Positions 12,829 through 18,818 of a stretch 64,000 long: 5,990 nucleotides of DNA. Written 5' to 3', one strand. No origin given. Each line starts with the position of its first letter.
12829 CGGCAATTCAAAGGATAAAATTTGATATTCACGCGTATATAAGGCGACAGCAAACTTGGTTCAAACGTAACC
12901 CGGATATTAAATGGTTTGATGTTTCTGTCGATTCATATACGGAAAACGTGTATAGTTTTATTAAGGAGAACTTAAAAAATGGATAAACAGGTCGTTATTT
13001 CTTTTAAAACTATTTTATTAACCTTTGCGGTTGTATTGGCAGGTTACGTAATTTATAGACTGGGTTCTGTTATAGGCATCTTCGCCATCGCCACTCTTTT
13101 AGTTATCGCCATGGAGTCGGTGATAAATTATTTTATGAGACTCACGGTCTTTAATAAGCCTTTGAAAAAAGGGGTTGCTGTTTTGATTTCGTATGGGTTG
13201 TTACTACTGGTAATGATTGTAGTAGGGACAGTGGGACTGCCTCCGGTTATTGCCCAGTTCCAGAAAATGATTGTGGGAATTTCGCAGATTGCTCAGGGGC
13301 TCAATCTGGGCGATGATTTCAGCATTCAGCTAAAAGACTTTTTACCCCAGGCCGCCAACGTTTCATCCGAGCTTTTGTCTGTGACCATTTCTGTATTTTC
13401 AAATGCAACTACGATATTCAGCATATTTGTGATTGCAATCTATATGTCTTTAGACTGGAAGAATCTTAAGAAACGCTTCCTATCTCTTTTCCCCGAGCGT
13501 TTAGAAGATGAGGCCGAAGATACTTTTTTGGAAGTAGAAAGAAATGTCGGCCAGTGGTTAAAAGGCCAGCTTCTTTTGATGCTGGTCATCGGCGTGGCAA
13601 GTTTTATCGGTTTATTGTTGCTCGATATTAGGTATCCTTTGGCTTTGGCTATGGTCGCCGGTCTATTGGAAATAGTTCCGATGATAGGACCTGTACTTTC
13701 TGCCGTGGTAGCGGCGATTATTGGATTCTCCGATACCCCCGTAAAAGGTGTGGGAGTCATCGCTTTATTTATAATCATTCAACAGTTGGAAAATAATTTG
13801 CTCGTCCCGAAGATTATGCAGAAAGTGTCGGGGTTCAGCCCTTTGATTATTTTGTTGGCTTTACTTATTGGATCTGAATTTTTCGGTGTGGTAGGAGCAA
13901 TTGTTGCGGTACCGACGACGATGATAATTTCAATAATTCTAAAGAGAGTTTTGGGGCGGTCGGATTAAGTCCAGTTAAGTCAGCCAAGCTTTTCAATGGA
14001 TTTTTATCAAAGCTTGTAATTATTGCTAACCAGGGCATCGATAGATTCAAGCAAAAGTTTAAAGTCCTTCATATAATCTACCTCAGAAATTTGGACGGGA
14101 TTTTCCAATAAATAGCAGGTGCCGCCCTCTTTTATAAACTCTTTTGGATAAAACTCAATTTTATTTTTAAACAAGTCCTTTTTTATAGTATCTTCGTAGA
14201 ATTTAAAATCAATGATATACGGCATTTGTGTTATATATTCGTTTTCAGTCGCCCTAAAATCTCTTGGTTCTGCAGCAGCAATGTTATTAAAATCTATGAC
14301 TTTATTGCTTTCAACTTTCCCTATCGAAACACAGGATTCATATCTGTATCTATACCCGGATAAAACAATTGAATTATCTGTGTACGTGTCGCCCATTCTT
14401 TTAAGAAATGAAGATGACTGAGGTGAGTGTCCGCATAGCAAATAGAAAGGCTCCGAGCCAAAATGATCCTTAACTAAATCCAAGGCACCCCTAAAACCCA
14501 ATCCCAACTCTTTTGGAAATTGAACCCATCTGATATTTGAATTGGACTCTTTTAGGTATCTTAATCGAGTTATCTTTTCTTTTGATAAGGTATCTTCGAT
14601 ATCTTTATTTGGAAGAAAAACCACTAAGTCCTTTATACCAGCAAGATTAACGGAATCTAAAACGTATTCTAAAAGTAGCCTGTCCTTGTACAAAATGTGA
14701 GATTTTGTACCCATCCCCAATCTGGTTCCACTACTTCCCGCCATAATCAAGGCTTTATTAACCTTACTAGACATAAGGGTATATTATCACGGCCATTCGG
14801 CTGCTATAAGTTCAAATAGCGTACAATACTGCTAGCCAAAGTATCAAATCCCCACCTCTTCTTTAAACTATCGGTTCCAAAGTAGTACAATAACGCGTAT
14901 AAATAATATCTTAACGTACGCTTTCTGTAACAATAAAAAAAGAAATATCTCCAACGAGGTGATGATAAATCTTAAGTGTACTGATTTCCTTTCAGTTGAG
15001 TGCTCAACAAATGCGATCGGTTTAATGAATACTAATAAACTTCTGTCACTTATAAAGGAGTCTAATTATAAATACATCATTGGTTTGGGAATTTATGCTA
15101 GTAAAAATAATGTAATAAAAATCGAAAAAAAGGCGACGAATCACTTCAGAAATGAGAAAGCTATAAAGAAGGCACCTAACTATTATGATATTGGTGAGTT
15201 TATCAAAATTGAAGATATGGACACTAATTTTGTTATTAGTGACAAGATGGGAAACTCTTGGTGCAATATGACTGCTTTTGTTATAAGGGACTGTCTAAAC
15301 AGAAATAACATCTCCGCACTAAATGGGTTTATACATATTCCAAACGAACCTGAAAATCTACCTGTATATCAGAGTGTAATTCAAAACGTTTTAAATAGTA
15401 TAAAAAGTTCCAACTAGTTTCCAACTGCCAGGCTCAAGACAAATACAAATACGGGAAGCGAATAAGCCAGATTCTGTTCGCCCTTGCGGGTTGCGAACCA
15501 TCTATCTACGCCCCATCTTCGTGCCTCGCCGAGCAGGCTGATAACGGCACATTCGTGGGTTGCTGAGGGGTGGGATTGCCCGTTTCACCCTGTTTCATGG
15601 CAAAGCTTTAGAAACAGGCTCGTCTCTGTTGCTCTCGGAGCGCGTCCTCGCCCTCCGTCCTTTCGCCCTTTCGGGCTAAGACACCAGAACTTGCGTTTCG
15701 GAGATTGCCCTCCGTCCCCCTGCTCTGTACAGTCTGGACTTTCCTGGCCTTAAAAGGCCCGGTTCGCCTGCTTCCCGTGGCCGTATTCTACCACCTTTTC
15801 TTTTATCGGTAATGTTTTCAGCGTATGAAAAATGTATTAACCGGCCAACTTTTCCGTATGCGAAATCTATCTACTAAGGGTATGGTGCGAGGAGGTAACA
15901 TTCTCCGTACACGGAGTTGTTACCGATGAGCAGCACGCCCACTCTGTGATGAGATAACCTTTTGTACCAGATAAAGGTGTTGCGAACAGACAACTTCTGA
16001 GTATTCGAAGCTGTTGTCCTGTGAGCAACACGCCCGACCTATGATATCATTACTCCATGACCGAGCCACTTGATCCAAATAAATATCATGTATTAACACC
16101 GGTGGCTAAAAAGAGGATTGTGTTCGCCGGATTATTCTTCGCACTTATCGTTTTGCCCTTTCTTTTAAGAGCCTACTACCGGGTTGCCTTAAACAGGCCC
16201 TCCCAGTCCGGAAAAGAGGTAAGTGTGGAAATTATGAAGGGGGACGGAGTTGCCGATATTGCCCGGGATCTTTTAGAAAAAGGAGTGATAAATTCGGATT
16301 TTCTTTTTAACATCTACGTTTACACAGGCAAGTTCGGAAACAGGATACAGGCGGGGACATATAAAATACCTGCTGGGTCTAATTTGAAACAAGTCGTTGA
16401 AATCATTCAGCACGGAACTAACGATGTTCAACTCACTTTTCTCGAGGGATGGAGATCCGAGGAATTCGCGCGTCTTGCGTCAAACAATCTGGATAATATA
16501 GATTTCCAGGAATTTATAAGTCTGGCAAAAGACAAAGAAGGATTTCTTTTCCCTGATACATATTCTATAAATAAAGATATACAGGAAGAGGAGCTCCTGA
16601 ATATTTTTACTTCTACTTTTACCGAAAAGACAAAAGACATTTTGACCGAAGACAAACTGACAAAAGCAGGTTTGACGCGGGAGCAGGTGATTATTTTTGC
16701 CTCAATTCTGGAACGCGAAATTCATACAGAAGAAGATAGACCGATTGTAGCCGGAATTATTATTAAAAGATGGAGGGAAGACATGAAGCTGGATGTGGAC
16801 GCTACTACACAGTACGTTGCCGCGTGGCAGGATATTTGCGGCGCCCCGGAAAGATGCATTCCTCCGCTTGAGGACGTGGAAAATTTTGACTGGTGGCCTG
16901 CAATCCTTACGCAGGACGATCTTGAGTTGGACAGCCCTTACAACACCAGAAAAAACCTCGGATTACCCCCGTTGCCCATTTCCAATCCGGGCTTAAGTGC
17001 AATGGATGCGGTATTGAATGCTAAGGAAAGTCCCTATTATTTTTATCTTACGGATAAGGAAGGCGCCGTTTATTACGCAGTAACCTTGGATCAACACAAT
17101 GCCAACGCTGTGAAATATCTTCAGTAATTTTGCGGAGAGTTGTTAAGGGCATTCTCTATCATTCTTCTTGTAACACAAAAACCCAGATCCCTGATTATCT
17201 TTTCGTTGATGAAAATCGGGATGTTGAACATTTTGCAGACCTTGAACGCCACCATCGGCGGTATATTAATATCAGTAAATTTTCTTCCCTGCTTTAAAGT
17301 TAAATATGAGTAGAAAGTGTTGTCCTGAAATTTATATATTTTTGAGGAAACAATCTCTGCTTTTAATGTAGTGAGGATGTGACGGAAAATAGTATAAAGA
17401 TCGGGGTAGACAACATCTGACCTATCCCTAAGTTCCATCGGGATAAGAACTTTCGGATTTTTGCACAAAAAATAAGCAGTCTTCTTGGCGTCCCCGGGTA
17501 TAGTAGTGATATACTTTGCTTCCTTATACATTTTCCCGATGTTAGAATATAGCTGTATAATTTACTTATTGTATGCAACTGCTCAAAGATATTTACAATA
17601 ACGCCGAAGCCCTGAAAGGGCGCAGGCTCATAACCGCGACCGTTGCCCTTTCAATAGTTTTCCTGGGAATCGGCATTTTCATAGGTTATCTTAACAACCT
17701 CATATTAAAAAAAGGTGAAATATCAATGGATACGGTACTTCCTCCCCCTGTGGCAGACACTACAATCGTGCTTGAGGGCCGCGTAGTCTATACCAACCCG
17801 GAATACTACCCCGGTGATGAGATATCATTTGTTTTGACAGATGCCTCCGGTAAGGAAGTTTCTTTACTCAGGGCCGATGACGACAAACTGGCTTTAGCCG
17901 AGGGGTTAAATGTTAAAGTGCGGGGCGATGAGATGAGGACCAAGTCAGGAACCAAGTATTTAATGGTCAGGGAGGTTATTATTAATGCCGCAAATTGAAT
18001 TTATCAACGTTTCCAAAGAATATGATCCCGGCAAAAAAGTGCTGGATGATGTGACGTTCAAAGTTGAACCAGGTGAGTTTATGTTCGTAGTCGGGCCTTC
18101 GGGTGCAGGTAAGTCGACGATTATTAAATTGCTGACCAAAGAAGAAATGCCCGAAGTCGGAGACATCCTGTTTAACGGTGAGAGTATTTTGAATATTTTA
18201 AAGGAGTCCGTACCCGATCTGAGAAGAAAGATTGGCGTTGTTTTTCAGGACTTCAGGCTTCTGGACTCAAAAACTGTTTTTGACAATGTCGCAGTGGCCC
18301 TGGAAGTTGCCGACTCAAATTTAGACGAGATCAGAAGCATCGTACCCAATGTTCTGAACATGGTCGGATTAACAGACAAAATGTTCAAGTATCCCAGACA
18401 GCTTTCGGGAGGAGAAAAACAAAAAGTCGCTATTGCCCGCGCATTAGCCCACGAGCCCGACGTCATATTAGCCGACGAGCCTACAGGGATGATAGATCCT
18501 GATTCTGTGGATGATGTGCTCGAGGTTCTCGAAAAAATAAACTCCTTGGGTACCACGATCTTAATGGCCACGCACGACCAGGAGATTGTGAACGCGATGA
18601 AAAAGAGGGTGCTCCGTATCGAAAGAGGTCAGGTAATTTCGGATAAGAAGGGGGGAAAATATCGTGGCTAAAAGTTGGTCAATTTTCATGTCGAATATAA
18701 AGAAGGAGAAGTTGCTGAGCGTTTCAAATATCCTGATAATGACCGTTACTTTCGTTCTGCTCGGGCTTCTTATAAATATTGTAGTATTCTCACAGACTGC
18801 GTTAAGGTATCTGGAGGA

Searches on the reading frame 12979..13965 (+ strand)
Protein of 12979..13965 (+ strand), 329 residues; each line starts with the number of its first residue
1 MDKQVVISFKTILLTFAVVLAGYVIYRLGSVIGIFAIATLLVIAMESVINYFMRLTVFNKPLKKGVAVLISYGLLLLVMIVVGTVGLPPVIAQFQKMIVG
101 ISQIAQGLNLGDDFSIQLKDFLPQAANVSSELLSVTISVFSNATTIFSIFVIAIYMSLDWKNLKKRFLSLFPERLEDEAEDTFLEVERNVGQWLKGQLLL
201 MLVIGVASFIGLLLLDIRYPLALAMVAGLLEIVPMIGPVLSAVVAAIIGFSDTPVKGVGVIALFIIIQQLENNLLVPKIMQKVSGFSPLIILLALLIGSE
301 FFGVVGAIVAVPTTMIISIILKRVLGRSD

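Call 50: search_protein_families(library=pfam, proteins=[window:12979-13965:+], max_evalue=0.001)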
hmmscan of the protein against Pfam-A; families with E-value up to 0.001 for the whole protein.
window:12979-13965:+ (329 aa): 1 family
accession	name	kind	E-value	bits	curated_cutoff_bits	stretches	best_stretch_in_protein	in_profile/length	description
PF01594.21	AI-2E_transport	-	1.1e-53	183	34.3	1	12-323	4-325/327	AI-2E family transporter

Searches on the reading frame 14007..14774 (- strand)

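Call 50: search_protein_families(library=pfam, proteins=[window:14007-14774:-], max_evalue=0.001)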
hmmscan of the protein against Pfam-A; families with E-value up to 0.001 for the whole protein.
window:14007-14774:- (255 aa): 1 family
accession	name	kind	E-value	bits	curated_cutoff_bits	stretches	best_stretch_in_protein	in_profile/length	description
PF12804.13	NTP_transf_3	-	4.9e-06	27.3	27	1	8-69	1-61/160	MobA-like NTP transferase domain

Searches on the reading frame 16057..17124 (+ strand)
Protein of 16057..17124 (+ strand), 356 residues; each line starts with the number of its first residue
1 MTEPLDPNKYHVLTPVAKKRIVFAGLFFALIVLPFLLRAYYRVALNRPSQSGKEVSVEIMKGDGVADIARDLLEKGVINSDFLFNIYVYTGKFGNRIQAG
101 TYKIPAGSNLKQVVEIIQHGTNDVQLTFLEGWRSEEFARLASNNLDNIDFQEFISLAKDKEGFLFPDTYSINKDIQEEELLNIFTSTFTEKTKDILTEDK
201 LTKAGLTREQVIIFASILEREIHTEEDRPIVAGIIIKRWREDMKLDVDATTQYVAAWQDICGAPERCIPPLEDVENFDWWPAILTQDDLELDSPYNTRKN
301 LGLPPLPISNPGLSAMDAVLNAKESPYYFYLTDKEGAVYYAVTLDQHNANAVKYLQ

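Call 50: search_protein_families(library=pfam, proteins=[window:16057-17124:+], max_evalue=0.001)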
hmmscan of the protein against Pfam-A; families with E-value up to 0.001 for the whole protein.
window:16057-17124:+ (356 aa): 1 family
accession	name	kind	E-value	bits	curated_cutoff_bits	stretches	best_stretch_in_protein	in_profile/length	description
PF02618.21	YceG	-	4.3e-69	233.5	32.4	1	57-351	1-273/275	YceG-like family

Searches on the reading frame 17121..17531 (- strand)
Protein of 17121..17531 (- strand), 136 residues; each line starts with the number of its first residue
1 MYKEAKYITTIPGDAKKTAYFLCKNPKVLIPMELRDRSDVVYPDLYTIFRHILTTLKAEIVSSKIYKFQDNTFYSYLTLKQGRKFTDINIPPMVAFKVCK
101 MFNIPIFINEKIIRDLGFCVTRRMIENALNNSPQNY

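Call 50: search_protein_families(library=pfam, proteins=[window:17121-17531:-], max_evalue=0.001)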
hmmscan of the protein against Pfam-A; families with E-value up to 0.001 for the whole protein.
window:17121-17531:- (136 aa): 1 family
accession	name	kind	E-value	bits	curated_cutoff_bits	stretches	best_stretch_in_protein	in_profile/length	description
PF02577.19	BFN_dom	-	7.3e-08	32.7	27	1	42-117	35-108/112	Bifunctional nuclease domain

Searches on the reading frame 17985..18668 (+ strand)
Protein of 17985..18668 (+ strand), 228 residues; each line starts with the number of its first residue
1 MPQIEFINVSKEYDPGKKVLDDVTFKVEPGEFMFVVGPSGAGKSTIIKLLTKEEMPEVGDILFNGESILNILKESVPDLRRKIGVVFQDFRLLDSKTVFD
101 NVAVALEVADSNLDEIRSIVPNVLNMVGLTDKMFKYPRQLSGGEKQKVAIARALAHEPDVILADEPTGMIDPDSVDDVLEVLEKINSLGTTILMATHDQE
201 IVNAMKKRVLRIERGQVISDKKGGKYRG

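Call 3: search_protein_families(library=pfam, proteins=[window:17985-18668:+], max_evalue=1)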
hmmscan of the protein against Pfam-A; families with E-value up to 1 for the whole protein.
window:17985-18668:+ (228 aa): 29 families (the best 25 are shown)
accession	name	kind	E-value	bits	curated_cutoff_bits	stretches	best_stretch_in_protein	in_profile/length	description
PF00005.33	ABC_tran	-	6.8e-36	124.3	25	1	20-167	1-136/137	ABC transporter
PF13304.12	AAA_21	-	7e-09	36.6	27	2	136-203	234-304/304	AAA domain, putative AbiEii toxin, Type IV TA system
PF02463.25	SMC_N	-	2.6e-05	24.2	40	2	124-209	127-208/220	RecF/RecN/SMC N terminal domain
PF13401.12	AAA_22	-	9.1e-05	23.2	27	1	31-169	6-96/130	AAA domain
PF03193.22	RsgA_GTPase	-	9.4e-05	22.7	30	1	20-61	97-137/174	RsgA GTPase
PF00931.28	NB-ARC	-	0.00018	21.3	23.5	1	22-208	11-147/248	NB-ARC domain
PF03215.21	Rad17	-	0.00029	21.3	23.8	1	24-60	39-75/186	Rad17 P-loop domain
PF13555.12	AAA_29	-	0.00042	20.4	27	1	21-47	13-39/61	P-loop containing region of AAA domain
PF25199.1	nSTAND_NTPase5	-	0.0016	18.7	34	1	28-48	39-59/145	Novel STAND NTPase 5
PF13238.12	AAA_18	-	0.0021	18.9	29.4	1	34-74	2-44/128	AAA domain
PF13191.12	AAA_16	-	0.0022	19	32.6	1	28-53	23-47/167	AAA ATPase domain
PF01926.29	MMR_HSR1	-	0.0027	18.2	21.9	1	34-64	3-32/113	50S ribosome-binding GTPase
PF00004.35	AAA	-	0.0035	18.2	21.2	1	33-200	1-112/131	ATPase family associated with various cellular activities (AAA)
PF13604.12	AAA_30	-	0.0072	16.5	27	1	31-52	19-40/191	AAA domain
PF13175.12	AAA_15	-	0.014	15.4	32.1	1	30-221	24-142/374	AAA ATPase domain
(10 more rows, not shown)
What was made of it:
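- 17985..18671 (+): ftsE (ABC ATPase). Pfam ABC_tran, 124 bits (call 3).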
